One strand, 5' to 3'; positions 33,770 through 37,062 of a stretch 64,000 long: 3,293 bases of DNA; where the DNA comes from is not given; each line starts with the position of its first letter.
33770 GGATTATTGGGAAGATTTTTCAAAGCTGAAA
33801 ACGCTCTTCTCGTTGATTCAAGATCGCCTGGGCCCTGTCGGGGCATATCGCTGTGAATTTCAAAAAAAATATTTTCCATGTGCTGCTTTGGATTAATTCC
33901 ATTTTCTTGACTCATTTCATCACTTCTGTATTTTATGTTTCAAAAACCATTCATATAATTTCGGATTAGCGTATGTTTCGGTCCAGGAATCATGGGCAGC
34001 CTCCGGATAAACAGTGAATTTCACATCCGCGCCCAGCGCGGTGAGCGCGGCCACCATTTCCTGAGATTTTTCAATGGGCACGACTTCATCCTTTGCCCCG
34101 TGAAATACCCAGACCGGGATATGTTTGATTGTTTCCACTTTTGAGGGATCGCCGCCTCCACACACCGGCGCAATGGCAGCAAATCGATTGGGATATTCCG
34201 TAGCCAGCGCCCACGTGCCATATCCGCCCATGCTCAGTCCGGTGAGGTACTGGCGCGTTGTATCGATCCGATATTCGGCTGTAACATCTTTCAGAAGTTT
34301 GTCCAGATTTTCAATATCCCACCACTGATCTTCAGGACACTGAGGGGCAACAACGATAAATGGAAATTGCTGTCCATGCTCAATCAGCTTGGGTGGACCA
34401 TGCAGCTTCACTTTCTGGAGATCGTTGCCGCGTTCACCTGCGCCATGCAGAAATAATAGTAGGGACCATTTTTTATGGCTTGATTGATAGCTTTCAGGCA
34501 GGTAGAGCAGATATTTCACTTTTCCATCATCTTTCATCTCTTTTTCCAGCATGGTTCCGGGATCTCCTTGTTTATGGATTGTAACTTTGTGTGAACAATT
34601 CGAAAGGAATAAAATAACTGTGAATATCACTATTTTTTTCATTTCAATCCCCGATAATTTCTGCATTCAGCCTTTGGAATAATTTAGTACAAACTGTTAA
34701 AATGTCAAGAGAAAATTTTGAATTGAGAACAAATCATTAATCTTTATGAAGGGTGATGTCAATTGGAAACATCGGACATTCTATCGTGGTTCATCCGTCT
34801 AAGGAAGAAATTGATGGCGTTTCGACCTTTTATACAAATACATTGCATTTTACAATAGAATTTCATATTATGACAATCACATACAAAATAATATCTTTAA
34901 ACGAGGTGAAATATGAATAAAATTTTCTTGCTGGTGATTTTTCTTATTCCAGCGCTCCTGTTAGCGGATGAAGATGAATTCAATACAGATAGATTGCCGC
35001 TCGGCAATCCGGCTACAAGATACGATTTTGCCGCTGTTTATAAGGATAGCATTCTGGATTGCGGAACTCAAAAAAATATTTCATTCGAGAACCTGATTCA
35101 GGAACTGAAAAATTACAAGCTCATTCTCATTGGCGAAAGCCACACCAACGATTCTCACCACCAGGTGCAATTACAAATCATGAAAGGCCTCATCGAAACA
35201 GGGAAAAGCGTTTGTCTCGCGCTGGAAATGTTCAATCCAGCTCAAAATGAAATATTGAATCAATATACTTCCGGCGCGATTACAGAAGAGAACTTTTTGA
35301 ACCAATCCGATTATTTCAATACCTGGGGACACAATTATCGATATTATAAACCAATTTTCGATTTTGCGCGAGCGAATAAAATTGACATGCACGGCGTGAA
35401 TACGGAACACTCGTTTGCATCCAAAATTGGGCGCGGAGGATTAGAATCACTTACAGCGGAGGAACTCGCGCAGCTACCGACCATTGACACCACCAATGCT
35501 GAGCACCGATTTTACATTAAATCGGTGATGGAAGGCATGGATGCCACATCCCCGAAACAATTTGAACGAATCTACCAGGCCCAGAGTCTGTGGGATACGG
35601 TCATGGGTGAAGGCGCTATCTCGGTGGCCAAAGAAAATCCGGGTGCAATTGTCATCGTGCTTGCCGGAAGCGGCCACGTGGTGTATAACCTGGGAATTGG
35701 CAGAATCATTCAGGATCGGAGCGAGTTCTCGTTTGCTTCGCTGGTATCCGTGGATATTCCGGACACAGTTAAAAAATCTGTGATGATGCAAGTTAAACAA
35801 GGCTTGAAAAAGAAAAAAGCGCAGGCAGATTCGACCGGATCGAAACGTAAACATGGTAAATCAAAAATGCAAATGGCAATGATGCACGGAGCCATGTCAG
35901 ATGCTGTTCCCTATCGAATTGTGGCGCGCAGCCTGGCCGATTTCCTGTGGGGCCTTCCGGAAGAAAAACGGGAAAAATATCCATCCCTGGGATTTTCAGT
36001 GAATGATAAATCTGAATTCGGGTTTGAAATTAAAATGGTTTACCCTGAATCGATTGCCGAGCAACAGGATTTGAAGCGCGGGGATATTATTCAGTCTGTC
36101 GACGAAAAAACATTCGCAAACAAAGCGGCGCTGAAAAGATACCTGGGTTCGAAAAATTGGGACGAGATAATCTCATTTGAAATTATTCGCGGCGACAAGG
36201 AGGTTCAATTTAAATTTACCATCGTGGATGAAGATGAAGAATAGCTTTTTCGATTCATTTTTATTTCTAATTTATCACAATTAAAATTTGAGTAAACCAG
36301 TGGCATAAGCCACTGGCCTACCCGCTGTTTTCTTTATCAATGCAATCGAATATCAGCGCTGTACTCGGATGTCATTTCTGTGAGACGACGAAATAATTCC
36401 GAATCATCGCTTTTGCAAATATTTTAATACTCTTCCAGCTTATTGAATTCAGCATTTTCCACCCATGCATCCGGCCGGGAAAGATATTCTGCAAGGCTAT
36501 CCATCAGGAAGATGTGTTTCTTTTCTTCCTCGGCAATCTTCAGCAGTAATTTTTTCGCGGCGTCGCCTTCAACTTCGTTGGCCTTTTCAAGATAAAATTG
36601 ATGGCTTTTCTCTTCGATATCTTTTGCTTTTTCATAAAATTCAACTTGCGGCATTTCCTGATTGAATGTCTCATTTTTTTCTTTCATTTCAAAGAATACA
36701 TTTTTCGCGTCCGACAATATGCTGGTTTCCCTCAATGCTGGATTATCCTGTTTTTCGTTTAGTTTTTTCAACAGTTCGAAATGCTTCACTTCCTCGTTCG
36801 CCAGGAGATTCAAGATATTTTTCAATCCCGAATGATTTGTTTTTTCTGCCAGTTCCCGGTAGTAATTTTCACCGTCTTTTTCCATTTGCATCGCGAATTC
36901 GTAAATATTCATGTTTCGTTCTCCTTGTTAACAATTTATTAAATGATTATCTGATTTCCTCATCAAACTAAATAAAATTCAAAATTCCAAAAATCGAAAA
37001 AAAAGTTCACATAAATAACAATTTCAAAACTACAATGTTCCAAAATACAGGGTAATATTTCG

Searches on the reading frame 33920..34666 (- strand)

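Call 9: search_protein_families(library=pfam, proteins=[window:33920-34666:-])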
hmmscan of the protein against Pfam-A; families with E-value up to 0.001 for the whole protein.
window:33920-34666:- (248 aa): 9 families
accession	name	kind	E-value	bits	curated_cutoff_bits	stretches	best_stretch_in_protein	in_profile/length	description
PF00326.27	Peptidase_S9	-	3.6e-13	50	22.6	2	182-243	144-208/213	Prolyl oligopeptidase family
PF12146.15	Hydrolase_4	-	2.7e-12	47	27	1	182-231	191-238/239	Serine aminopeptidase, S33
PF02230.22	Abhydrolase_2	-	1.5e-09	38.4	23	1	120-230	89-204/217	Phospholipase/Carboxylesterase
PF01738.24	DLH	-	4e-09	36.8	21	1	134-225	94-186/217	Dienelactone hydrolase family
PF00756.26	Esterase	-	8.9e-09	35.9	22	1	111-175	89-153/251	Putative esterase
PF20434.5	BD-FAE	-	6.4e-06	26.3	26.8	0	181-208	188-215/215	BD-FAE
PF10503.15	Esterase_PHB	-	7.4e-05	22.5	23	1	123-166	83-126/219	Esterase PHB depolymerase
PF00561.26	Abhydrolase_1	-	7.5e-05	22.9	25.8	0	137-170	69-102/245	alpha/beta hydrolase fold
PF12697.13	Abhydrolase_6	-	0.00091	20.4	26.3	0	70-170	1-97/217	Alpha/beta hydrolase family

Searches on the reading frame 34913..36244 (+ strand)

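Call 9: search_protein_families(library=pfam, proteins=[window:34913-36244:+])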
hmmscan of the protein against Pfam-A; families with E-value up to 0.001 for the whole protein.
window:34913-36244:+ (443 aa): 4 families
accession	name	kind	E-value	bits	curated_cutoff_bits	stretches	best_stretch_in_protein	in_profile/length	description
PF04187.18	Cofac_haem_bdg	-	1.5e-58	198.7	27.7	1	61-262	1-209/213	Haem-binding uptake, Tiki superfamily, ChaN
PF13180.12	PDZ_2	-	1e-07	32.6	27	1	357-434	1-77/80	PDZ domain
PF00595.29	PDZ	-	5.4e-06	27.1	23.2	1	355-405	8-61/81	PDZ domain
PF17820.7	PDZ_6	-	0.00043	20.4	27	1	373-411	2-40/54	PDZ domain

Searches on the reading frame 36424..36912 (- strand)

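Call 9: search_protein_families(library=pfam, proteins=[window:36424-36912:-])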
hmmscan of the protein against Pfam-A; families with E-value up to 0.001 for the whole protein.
window:36424-36912:- (162 aa): 2 families
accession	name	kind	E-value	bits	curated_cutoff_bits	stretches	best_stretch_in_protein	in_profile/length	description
PF02915.23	Rubrerythrin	-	2e-12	48.1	22.8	1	5-133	4-129/137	Rubrerythrin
PF09537.16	DUF2383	-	8.7e-06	26.3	30.8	1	9-82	11-84/111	Domain of unknown function (DUF2383)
